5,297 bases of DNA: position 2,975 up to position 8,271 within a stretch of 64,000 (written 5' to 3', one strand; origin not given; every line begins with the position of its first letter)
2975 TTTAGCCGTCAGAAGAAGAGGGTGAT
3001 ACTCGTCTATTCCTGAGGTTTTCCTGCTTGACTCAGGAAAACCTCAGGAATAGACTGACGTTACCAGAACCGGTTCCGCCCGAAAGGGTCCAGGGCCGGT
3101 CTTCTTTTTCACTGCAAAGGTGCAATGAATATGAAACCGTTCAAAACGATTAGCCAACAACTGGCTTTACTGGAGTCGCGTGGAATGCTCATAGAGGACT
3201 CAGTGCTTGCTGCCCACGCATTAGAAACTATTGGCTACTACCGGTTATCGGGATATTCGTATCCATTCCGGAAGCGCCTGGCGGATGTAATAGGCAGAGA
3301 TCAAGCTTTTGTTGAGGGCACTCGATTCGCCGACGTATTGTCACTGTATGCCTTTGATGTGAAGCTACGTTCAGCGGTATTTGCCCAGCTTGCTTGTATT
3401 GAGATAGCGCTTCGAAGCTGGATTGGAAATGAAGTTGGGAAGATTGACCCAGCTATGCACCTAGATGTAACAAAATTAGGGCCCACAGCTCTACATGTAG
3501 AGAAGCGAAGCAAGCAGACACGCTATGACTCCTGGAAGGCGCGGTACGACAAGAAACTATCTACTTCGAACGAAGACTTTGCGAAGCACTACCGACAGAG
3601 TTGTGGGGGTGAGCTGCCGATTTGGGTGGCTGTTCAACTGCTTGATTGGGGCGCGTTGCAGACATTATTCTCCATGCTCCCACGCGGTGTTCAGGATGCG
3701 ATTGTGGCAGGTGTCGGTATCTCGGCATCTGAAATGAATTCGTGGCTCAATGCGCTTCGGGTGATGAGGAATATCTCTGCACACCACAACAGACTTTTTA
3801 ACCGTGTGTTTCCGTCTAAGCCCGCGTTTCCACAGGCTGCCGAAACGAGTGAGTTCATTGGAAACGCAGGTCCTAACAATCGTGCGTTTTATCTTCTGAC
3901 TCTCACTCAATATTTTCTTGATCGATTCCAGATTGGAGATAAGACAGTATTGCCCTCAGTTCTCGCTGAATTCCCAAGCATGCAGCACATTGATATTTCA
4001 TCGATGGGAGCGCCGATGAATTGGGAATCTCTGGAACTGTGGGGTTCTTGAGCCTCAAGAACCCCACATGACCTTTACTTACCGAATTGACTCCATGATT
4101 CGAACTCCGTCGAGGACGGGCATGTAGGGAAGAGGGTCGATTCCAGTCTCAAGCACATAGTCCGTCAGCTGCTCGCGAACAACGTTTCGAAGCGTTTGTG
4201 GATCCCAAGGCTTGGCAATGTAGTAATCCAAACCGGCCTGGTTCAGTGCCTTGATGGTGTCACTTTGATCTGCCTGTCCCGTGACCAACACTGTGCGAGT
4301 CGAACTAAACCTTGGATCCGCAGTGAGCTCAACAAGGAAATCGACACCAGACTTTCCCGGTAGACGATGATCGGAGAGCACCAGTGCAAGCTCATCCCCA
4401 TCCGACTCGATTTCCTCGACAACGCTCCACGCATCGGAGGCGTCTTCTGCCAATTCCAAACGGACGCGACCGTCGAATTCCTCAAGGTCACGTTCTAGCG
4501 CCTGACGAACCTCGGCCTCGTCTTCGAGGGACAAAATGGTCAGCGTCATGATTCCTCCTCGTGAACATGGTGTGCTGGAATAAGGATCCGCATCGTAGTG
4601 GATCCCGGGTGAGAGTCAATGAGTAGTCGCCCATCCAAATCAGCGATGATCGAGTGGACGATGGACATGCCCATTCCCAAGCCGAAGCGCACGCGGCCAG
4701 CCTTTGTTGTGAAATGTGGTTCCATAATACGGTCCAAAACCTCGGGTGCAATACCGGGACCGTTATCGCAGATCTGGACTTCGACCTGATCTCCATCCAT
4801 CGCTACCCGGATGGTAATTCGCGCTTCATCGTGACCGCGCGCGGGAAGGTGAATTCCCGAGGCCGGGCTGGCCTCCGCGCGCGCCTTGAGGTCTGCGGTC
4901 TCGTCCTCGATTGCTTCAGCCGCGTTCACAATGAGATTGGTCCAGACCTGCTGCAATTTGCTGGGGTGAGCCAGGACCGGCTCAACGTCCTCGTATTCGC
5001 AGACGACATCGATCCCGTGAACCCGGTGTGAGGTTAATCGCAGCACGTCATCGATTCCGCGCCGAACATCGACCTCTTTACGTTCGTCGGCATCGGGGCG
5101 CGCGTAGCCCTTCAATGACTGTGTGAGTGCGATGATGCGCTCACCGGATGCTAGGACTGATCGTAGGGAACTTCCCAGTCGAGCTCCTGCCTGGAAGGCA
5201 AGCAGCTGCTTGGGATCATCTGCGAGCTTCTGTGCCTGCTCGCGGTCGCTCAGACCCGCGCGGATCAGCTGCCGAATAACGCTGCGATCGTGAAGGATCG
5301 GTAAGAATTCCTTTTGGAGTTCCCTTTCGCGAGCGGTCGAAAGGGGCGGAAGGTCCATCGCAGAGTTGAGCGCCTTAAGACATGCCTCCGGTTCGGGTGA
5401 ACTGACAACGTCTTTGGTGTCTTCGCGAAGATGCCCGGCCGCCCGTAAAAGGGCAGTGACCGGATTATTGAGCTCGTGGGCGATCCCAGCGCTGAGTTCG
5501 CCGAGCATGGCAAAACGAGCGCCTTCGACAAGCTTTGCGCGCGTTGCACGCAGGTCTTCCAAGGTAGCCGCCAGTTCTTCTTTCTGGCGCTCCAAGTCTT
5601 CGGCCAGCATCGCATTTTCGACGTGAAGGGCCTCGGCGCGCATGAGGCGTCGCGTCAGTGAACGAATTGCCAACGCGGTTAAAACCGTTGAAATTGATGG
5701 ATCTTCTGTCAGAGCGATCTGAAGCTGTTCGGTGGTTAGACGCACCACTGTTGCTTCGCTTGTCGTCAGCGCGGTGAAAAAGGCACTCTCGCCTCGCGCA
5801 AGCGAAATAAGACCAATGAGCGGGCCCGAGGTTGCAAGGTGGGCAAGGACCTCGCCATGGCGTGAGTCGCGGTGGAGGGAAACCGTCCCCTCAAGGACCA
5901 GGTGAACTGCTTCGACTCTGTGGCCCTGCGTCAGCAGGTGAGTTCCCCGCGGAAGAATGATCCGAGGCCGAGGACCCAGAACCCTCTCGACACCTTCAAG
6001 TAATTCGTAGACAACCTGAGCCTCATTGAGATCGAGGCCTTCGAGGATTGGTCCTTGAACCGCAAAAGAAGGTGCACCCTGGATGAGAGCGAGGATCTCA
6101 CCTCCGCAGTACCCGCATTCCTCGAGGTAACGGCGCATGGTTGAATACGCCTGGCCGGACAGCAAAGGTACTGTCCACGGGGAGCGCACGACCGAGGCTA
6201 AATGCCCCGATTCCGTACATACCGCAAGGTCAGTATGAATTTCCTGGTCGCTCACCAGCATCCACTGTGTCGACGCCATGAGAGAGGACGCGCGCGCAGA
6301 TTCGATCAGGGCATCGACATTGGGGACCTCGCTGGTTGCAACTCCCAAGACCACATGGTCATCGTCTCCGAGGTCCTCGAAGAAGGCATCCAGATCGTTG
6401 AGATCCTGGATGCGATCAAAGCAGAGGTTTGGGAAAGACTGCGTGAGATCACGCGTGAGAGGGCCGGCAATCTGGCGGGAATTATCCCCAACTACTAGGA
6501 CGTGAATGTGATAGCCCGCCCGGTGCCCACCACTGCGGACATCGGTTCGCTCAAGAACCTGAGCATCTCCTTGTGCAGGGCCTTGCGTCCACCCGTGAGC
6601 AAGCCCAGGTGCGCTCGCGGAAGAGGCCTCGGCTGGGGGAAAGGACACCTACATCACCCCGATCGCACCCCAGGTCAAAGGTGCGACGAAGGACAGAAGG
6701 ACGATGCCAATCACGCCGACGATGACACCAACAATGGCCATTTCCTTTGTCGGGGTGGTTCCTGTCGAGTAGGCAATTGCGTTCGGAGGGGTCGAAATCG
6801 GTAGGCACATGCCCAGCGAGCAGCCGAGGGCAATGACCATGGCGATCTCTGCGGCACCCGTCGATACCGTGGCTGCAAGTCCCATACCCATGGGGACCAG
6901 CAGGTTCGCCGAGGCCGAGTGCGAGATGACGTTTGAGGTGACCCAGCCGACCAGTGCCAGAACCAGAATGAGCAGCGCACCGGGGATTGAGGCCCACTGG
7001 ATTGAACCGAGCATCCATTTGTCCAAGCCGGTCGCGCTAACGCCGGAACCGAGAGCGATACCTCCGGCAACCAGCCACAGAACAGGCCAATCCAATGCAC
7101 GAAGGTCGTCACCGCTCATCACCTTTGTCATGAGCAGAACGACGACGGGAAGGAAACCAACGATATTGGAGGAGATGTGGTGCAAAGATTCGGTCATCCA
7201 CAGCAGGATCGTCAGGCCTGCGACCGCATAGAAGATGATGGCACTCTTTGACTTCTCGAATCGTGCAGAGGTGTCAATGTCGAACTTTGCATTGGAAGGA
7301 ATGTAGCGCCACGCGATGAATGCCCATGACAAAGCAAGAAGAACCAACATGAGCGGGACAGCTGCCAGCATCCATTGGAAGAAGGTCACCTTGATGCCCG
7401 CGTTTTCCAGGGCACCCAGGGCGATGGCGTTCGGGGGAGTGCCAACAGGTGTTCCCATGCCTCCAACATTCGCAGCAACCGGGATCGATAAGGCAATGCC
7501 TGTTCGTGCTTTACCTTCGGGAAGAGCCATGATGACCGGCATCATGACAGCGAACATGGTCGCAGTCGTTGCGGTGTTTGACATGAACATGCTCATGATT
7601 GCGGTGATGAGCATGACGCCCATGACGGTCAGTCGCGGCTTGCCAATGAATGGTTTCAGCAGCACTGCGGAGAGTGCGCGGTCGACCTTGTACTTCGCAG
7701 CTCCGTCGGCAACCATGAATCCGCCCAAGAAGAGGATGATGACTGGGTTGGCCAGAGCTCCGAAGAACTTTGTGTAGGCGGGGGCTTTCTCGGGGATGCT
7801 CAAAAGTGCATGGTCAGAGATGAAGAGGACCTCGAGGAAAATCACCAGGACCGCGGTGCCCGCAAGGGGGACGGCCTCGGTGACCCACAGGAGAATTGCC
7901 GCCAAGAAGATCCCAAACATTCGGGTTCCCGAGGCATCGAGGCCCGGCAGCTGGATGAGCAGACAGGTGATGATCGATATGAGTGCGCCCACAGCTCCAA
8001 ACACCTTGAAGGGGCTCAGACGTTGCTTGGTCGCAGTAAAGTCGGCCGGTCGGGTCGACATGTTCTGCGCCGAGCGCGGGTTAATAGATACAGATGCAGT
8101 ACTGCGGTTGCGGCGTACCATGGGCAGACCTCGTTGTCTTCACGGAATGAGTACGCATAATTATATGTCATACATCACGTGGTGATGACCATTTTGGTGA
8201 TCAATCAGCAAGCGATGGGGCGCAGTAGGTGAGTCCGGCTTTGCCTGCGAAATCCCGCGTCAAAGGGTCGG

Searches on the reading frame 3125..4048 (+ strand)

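Call 15: search_protein_families(library=pfam, proteins=[window:3125-4048:+], max_evalue=0.00001)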
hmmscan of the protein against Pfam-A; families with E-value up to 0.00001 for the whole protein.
window:3125-4048:+ (308 aa): 1 family
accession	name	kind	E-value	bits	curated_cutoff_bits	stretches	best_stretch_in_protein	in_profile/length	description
PF07751.16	Abi_2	-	2e-45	155.8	25.6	1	32-226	2-184/184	Abi-like protein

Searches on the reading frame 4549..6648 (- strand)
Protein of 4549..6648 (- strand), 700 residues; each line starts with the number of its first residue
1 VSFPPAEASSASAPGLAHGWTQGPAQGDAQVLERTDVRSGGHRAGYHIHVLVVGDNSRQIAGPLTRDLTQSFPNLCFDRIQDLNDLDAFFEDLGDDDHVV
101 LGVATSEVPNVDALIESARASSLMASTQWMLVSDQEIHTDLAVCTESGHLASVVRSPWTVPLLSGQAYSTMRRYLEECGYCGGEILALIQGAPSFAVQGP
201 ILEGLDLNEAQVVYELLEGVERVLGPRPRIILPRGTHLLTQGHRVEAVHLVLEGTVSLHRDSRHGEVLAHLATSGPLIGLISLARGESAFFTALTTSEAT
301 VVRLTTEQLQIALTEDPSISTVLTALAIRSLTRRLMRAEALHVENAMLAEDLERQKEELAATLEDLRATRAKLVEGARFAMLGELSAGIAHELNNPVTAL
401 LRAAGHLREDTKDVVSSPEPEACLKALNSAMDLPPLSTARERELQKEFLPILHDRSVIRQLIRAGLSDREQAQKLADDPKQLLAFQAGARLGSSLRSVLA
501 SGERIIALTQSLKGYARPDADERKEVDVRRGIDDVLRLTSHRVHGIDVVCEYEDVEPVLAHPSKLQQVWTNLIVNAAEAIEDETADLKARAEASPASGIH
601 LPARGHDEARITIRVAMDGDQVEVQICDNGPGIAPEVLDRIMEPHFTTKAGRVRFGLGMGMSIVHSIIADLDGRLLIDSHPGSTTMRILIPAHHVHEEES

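Call 15: search_protein_families(library=pfam, proteins=[window:4549-6648:-], max_evalue=0.00001)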
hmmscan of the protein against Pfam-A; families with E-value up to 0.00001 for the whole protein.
window:4549-6648:- (700 aa): 2 families
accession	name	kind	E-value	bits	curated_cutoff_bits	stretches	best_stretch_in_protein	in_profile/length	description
PF02518.31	HATPase_c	-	5.5e-18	65.9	26.4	1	562-692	3-109/111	Histidine kinase-, DNA gyrase B-, and HSP90-like ATPase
PF00027.35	cNMP_binding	-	3.4e-09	37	27.5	1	232-312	4-85/89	Cyclic nucleotide-binding domain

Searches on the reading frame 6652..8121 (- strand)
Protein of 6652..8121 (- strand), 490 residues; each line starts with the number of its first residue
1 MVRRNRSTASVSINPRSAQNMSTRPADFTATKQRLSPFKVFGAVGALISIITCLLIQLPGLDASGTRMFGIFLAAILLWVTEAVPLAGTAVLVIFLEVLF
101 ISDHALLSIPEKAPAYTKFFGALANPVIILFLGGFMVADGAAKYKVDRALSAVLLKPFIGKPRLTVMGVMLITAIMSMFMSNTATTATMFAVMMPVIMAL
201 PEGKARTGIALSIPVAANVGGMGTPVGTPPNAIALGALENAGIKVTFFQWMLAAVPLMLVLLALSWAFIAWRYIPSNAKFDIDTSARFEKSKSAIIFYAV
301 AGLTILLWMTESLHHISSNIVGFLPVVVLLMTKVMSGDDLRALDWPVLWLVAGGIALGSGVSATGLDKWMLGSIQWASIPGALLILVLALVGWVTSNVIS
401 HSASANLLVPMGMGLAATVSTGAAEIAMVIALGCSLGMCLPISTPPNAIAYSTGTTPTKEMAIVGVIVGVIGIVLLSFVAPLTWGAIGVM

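Call 15: search_protein_families(library=pfam, proteins=[window:6652-8121:-], max_evalue=0.00001)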
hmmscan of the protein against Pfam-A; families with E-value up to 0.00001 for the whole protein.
window:6652-8121:- (490 aa): 2 families
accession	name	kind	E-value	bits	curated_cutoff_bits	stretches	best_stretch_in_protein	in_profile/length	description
PF03600.22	CitMHS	-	3.8e-42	145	31.9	1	76-433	1-336/336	Citrate transporter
PF00939.25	Na_sulph_symp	-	7.4e-42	144.4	27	1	48-487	13-469/472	Sodium:sulfate symporter transmembrane region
